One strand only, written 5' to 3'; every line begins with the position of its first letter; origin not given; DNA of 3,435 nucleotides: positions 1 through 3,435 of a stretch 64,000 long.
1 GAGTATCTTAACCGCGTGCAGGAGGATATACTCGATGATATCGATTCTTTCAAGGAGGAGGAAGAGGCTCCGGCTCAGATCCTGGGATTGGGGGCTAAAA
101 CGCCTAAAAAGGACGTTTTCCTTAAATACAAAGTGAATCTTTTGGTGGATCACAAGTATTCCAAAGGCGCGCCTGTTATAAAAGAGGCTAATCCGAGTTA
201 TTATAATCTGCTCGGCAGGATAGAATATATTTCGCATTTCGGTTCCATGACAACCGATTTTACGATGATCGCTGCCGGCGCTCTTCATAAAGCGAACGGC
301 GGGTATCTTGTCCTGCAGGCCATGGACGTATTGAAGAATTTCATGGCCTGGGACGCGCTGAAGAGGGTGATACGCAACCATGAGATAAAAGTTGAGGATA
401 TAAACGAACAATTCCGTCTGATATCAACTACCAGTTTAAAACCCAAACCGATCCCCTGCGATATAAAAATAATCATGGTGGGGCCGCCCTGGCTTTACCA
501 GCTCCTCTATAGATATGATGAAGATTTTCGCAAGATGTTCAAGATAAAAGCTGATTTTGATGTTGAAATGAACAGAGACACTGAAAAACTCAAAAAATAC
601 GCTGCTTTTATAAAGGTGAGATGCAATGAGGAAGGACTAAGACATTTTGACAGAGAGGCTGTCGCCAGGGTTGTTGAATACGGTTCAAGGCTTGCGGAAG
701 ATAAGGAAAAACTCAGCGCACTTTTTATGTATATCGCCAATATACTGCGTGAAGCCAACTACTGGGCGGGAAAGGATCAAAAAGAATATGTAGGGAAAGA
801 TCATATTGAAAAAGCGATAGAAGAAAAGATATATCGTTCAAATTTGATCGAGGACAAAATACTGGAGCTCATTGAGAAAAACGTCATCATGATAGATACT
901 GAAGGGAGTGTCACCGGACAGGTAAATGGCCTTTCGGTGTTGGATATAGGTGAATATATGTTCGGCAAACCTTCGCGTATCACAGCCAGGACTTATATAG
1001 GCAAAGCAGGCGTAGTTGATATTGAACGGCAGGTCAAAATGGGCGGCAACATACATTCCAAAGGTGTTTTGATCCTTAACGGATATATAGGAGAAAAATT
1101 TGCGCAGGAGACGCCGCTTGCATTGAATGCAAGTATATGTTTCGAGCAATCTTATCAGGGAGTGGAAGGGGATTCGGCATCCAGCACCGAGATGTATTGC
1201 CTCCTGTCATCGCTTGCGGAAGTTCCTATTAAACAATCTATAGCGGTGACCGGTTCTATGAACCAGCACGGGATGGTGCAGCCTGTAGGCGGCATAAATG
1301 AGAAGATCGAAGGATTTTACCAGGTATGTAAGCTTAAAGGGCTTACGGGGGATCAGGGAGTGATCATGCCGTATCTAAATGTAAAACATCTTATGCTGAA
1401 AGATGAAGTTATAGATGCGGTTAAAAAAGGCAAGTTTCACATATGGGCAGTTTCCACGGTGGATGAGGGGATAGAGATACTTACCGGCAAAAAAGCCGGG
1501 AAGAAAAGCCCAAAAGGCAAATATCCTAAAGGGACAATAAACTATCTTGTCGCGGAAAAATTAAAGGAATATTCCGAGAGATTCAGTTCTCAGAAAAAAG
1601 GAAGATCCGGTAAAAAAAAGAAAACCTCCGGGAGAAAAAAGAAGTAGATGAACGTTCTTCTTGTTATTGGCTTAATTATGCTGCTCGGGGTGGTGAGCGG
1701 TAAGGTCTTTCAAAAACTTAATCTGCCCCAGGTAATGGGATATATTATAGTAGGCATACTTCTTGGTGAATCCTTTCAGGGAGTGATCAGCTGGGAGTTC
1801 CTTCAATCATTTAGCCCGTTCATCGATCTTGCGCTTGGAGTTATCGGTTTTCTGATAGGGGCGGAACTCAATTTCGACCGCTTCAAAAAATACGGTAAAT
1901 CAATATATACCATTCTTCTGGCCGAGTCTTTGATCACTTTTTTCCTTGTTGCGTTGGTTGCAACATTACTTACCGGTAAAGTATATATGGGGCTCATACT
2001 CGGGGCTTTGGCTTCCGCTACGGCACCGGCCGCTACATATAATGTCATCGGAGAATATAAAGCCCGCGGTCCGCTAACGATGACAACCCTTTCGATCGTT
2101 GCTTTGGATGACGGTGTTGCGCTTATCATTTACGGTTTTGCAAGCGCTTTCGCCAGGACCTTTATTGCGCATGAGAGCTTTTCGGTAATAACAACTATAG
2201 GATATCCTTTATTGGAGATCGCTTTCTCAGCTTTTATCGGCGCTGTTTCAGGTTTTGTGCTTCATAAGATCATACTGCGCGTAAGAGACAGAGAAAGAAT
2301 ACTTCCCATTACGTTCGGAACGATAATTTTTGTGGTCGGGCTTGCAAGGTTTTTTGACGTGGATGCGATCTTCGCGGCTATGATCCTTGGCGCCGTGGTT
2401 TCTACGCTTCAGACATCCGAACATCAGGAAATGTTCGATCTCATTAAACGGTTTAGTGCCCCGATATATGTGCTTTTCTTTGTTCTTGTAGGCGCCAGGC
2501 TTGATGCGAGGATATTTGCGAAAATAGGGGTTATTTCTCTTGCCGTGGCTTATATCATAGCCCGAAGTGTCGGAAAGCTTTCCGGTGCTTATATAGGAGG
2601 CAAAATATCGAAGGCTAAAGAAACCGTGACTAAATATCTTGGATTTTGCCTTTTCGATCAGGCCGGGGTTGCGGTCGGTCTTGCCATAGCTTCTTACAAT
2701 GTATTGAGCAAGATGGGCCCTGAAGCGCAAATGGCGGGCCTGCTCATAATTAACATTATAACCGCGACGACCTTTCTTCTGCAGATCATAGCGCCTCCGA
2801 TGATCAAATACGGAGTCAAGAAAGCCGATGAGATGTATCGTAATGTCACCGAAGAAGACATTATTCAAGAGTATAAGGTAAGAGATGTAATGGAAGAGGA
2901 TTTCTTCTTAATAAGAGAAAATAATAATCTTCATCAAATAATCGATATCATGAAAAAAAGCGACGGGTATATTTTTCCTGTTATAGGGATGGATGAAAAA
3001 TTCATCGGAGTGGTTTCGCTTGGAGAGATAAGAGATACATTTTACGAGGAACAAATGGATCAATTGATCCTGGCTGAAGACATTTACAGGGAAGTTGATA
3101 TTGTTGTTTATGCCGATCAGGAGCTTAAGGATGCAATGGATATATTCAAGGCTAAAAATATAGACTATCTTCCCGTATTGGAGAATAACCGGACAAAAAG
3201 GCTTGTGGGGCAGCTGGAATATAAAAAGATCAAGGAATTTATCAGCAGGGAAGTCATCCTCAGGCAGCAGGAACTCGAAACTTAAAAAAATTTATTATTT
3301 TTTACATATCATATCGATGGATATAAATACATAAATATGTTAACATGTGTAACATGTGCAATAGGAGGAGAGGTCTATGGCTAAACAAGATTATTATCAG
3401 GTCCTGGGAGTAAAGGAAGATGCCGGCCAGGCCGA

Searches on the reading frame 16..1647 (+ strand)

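Call 18: search_protein_families(library=pfam, proteins=[window:16-1647:+], max_evalue=0.00001)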
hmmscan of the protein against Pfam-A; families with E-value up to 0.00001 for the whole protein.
window:16-1647:+ (543 aa): 3 families
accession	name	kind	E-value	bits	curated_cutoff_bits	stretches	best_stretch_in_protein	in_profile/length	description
PF13654.12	AAA_32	-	8.7e-57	191.2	21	1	50-182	1-133/133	LonB-like, AAA domain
PF20436.4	LonB_AAA-LID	-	5.3e-29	100.5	22.4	1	210-274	1-65/65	Archaeal LonB, AAA+ ATPase LID domain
PF05362.19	Lon_C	-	5.5e-08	33.1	21.1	1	384-487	108-200/205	Lon protease (S16) C-terminal proteolytic domain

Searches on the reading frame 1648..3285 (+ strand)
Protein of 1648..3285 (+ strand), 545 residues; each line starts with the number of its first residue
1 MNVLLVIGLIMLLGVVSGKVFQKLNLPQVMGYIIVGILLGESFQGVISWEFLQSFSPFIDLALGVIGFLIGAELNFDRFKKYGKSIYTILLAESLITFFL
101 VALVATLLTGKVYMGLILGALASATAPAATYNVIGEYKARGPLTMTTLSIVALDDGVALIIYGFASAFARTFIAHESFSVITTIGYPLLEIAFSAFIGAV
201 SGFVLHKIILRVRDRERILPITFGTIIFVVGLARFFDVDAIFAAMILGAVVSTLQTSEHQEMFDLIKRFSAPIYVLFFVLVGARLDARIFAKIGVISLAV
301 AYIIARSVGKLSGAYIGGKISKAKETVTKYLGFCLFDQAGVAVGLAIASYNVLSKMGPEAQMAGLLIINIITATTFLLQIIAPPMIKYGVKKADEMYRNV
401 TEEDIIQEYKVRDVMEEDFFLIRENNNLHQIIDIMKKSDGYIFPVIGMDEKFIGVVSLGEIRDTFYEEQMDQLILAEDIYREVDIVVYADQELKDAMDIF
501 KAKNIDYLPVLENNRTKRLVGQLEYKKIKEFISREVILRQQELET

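Call 18: search_protein_families(library=pfam, proteins=[window:1648-3285:+], max_evalue=0.00001)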
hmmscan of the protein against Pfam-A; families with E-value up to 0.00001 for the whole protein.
window:1648-3285:+ (545 aa): 2 families
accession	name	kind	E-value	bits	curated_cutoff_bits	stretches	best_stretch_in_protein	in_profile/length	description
PF00999.27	Na_H_Exchanger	-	2e-35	122.8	26.2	1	11-385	4-368/375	Sodium/hydrogen exchanger, transmembrane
PF00571.33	CBS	-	2.5e-14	53.8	24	1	411-463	1-53/57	CBS domain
